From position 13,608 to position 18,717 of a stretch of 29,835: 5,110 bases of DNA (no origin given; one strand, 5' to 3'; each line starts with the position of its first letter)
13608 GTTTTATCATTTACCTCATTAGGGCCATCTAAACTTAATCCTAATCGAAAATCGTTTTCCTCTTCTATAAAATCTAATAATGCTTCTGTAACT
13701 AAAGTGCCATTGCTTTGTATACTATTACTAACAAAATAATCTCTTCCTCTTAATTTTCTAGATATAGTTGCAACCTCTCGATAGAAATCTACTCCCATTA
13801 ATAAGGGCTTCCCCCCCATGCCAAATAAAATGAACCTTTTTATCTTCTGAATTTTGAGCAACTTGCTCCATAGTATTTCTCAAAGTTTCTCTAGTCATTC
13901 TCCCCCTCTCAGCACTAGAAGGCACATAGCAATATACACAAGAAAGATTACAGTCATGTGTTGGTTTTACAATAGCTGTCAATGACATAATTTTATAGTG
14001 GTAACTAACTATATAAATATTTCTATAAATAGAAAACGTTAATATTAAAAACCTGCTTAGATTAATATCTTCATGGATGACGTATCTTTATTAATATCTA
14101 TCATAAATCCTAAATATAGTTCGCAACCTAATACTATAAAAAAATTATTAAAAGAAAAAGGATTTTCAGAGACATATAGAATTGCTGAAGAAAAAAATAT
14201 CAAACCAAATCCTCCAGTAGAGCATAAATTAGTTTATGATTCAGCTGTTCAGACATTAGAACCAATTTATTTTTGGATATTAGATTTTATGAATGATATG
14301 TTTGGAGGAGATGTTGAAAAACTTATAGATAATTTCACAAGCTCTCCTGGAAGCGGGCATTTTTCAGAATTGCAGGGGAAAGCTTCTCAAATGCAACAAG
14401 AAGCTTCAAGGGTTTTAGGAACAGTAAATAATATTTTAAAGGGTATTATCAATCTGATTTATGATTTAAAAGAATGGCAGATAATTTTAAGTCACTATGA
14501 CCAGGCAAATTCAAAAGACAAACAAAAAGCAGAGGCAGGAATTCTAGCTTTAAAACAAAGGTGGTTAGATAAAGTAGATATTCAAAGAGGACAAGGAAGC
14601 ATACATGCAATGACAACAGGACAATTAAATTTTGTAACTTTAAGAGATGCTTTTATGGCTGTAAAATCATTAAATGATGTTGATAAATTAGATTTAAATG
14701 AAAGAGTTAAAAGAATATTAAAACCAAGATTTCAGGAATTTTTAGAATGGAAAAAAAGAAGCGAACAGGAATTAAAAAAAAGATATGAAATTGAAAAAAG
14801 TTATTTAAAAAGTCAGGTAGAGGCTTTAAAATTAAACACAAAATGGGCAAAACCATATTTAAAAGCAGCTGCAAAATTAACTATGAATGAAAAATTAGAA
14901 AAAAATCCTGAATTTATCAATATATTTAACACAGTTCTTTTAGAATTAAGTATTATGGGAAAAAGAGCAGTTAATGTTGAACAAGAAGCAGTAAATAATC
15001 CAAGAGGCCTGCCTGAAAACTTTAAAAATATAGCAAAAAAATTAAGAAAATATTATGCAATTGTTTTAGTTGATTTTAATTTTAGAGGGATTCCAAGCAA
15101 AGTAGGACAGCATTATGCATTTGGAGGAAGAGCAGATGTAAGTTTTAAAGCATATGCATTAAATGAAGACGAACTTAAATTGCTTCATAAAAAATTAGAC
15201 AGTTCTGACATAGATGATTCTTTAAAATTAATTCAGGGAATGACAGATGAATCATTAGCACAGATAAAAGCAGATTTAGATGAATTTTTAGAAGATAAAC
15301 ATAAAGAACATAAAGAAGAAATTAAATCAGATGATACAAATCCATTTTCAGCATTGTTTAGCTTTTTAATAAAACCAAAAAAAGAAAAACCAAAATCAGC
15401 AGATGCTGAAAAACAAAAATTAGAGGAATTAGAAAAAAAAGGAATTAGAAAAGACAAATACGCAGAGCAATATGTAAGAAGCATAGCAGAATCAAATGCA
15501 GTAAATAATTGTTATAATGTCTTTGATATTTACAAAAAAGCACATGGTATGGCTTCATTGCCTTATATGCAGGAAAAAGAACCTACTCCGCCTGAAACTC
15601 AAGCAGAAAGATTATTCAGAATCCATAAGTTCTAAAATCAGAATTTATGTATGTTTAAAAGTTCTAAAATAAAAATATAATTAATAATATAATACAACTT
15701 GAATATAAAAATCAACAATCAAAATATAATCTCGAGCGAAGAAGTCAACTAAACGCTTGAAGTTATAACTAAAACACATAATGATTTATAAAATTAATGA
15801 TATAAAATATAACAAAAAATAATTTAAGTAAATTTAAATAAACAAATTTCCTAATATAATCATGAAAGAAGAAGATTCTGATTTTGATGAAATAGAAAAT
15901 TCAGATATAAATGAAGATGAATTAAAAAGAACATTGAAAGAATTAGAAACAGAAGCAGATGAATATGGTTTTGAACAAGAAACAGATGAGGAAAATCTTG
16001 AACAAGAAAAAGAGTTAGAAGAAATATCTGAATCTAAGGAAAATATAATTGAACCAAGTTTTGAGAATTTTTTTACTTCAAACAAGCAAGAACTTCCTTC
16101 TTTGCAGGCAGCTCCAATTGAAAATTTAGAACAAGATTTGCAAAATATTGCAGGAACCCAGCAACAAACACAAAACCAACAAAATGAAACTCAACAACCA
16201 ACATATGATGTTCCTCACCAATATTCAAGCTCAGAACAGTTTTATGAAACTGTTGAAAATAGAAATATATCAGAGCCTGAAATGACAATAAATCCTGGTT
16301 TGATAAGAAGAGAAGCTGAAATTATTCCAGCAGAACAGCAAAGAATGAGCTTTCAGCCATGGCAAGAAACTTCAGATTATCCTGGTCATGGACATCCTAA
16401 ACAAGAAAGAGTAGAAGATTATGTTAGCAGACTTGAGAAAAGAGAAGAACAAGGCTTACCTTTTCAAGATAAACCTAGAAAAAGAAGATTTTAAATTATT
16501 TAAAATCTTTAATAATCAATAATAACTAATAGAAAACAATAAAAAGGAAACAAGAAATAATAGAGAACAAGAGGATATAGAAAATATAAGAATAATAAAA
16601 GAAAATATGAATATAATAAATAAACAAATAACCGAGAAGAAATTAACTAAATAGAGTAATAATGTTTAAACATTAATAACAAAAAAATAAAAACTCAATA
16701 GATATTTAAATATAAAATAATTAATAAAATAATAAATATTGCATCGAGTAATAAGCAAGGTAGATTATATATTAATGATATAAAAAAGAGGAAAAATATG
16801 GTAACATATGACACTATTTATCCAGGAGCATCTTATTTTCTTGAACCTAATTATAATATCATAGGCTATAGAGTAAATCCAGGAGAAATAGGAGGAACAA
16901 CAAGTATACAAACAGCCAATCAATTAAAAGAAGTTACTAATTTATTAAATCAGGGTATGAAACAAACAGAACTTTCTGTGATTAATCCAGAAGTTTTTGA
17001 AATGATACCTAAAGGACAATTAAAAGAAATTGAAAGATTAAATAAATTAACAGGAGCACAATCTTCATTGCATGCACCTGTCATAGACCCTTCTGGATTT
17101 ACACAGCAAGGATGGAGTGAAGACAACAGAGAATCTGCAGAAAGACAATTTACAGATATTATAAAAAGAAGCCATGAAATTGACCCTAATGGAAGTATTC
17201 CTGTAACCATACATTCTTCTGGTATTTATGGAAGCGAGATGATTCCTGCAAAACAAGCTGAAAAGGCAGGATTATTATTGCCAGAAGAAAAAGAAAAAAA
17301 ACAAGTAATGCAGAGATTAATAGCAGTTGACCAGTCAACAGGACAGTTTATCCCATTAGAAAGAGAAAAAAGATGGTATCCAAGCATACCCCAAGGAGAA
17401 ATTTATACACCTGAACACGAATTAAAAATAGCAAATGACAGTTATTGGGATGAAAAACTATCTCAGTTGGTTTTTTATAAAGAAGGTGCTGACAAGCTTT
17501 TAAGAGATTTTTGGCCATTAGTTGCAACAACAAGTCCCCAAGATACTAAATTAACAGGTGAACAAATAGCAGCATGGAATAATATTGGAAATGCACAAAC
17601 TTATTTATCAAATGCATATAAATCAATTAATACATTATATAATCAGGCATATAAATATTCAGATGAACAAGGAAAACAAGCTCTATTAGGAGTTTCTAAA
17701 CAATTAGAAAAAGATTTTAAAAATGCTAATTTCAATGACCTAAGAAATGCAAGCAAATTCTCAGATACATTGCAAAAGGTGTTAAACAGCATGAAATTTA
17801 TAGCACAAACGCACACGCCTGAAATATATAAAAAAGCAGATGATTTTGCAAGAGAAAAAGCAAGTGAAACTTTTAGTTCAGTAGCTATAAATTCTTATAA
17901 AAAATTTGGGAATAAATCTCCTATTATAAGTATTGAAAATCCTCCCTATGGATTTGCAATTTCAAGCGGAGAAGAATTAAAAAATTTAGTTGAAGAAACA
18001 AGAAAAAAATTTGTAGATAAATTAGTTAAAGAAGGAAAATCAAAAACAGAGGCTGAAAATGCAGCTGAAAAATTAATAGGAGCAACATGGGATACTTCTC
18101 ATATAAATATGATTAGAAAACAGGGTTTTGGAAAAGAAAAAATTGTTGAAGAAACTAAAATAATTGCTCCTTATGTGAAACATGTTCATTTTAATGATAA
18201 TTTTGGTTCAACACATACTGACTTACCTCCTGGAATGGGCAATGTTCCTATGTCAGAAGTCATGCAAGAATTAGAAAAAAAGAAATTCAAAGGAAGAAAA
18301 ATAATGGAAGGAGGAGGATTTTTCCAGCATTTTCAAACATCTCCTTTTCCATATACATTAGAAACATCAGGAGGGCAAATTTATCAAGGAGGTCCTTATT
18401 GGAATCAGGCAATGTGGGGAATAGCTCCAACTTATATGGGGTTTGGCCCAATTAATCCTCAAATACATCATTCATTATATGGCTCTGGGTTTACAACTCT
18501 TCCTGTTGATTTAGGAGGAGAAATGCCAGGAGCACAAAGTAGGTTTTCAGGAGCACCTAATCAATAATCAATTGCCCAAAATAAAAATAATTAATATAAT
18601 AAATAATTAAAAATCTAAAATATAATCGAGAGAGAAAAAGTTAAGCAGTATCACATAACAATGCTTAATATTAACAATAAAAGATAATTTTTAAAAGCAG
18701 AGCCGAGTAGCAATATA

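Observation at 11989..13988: Three-gene RiPP-like operon (rSAM/SPASM + [Y/H]xD precursor + C39-like peptidase) in a DPANN-type archaeon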

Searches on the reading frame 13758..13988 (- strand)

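Call 3: search_protein_families(library=pfam, proteins=[window:13758-13988:-], max_evalue=0.1)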
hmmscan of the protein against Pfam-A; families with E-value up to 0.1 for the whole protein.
window:13758-13988:- (76 aa): 2 families
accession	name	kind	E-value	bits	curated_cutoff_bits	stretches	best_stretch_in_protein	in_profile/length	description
PF04055.27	Radical_SAM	-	1.4e-08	35.6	29.5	1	8-64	2-59/166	Radical SAM superfamily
PF13353.11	Fer4_12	-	0.00073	20.3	22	1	11-68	13-70/137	4Fe-4S single cluster domain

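Call 4: search_protein_families(library=ncbifam, proteins=[window:13758-13988:-], max_evalue=0.1)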
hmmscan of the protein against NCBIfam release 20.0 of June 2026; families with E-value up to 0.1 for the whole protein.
window:13758-13988:- (76 aa): 69 families (the best 25 are shown)
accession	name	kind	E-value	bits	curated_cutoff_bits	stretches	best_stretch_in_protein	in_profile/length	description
NF041298.1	rSAM_mat_DynA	equivalog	2.2e-18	66.3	450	1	3-71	1-72/356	dynobactin maturation radical SAM/SPASM protein DynA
NF041718.1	rSAM_phane_AMC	equivalog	2.8e-15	56.2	425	1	4-66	7-69/362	cyclophane-forming radical SAM peptide maturase AmcB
TIGR03942.1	sulfatase_rSAM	equivalog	7.6e-12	45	349.45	1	6-71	3-74/363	anaerobic sulfatase maturase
NF047865.1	rSAM_PapB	equivalog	1.6e-11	44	340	1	10-66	10-69/330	PapB family radical SAM/SPASM ranthipeptide maturase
TIGR04261.1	rSAM_GlyRichRpt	subfamily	1.3e-10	40.9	310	1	7-73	1-68/363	cyclophane-forming radical SAM/SPASM peptide maturase GrrM/OscB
TIGR04163.1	rSAM_cobopep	equivalog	1.2e-09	37.5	375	1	5-65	66-133/428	peptide-modifying radical SAM enzyme CbpB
TIGR04463.1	rSAM_vs_C_rich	equivalog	1.3e-09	37.3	525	1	3-64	82-144/438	TIGR04463 family radical SAM/SPASM RiPP maturase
NF038107.1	rSAM_NF038107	equivalog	3.3e-09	36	600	1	3-64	85-150/444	Cys-every-fifth radical SAM/SPASM peptide maturase CefB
TIGR04064.1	rSAM_nif11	equivalog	9.1e-09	34.5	518.7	1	10-65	85-143/459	nif11-like peptide radical SAM maturase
NF038005.1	rSAM_mat_DarE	equivalog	1e-08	34.4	650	1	3-65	74-136/432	darobactin maturation radical SAM/SPASM protein DarE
NF041300.1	rSAM_mat_DarW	exception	1.5e-08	33.9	650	1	2-63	40-101/415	radical SAM/SPASM peptide maturase DarW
TIGR04083.1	rSAM_pep_methan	hypoth_equivalog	1.5e-08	33.9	300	1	6-71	3-66/376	TIGR04083 family peptide-modifying radical SAM enzyme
NF041707.1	rSAM_YhhB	equivalog_domain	2.3e-08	33.3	445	1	4-74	3-81/369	cyclophane-forming radical SAM/SPASM peptide maturase YhhB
TIGR04280.1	geopep_mat_rSAM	hypoth_equivalog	5.4e-08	32.2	400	1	3-66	84-149/428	geopeptide radical SAM maturase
TIGR03906.1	quino_hemo_SAM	equivalog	8.6e-08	31.2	453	1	6-64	97-159/467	quinohemoprotein amine dehydrogenase maturation protein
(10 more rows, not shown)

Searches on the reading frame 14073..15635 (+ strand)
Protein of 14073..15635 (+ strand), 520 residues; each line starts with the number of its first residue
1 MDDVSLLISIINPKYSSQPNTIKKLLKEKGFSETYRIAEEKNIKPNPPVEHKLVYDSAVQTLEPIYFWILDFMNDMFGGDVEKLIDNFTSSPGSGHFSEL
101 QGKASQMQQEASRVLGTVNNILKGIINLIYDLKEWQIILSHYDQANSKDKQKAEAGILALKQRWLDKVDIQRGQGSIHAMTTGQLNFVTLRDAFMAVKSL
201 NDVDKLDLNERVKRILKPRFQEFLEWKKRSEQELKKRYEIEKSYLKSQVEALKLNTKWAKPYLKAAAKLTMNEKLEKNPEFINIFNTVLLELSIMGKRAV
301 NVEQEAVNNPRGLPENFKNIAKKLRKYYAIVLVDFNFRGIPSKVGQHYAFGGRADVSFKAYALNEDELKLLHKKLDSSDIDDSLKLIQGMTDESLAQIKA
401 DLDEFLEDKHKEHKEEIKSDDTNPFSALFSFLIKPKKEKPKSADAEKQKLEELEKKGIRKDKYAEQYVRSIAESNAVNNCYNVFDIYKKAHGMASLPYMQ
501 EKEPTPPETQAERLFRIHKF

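Call 3: search_protein_families(library=pfam, proteins=[window:14073-15635:+], max_evalue=0.1)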
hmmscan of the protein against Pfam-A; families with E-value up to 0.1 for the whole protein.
window:14073-15635:+ (520 aa): 0 families

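Call 4: search_protein_families(library=ncbifam, proteins=[window:14073-15635:+], max_evalue=0.1)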
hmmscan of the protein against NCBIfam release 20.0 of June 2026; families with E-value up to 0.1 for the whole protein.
window:14073-15635:+ (520 aa): 0 families

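Call 70: search_protein_families(library=phrogs, proteins=[window:14073-15635:+], max_evalue=0.01)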
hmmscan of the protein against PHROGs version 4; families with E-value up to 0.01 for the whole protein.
window:14073-15635:+ (520 aa): 0 families

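Call 74: predict_structure(alignment_id=A2)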
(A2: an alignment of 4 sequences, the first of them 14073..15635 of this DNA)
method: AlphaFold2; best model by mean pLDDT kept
length: 520 residues; sequences in the alignment: 4
mean_pLDDT: 56.2   pTM: 0.43
mean pLDDT of the five models: 56.2, 49.7, 47.1, 45.9, 45.5
residues with pLDDT >= 90: 5; 70-90: 122; 50-70: 175; < 50: 218
segments of 3 or more residues with pLDDT < 50: 1-3, 13-51, 54-61, 73-103, 173-186, 266-299, 306-312, 338-344, 346-351, 387-389, 408-442, 495-520
pLDDT, mean of each block of 10 residues (from residue 1): 51 39 37 41 39 48 52 45 36 34 53 67 80 86 89 88 76 47 47 81 79 81 88 84 76 61 51 40 43 43 49 51 63 53 45 57 70 61 53 69 64 28 31 29 51 60 66 64 57 44 35 37
secondary structure, 60 per line:
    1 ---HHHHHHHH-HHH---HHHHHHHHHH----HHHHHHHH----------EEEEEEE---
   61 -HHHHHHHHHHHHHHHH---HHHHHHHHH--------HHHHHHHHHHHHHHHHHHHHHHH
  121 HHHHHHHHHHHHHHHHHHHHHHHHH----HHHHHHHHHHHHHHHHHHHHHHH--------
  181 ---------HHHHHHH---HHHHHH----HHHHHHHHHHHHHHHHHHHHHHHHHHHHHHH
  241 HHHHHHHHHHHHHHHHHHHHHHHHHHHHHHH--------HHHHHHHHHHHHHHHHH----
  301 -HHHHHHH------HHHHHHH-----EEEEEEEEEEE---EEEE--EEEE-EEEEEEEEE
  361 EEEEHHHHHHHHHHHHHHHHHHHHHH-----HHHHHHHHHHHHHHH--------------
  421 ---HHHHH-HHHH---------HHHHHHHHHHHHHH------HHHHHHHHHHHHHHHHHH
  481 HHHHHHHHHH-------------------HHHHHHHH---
elements in order: H4-11 H19-28 H33-40 E51-57 H62-77 H81-89 H98-145 H150-172 H190-196 H200-205 H210-271 H280-296 H302-308 H315-321 E327-337 E341-344 E347-350 E352-364 H365-386 H392-406 H424-428 H430-433 H443-456 H463-490 H510-517

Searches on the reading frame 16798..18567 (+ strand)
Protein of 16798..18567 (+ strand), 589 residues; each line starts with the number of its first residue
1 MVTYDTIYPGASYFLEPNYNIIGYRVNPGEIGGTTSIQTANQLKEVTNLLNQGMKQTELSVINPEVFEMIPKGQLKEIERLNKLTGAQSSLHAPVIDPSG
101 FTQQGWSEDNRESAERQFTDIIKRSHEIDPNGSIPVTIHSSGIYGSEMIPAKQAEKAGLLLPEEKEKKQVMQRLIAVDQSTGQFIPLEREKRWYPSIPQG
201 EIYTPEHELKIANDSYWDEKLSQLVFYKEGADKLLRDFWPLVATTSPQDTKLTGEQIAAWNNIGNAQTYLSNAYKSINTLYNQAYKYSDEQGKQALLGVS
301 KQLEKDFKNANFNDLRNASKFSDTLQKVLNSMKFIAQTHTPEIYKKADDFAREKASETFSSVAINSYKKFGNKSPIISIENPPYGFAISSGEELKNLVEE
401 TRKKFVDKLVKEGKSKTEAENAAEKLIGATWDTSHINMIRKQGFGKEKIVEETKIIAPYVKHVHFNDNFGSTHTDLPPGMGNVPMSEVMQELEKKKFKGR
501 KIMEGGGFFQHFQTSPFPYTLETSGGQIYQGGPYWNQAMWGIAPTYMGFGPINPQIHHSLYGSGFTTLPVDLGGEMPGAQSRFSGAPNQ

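Call 51: search_protein_families(library=pfam, proteins=[window:16798-18567:+], max_evalue=0.001)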
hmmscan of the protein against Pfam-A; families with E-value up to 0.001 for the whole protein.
window:16798-18567:+ (589 aa): 1 family
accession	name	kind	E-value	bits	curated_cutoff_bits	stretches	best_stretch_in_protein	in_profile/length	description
PF01261.30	AP_endonuc_2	-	3.4e-11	43.8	31.1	1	425-504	151-228/249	Xylose isomerase-like TIM barrel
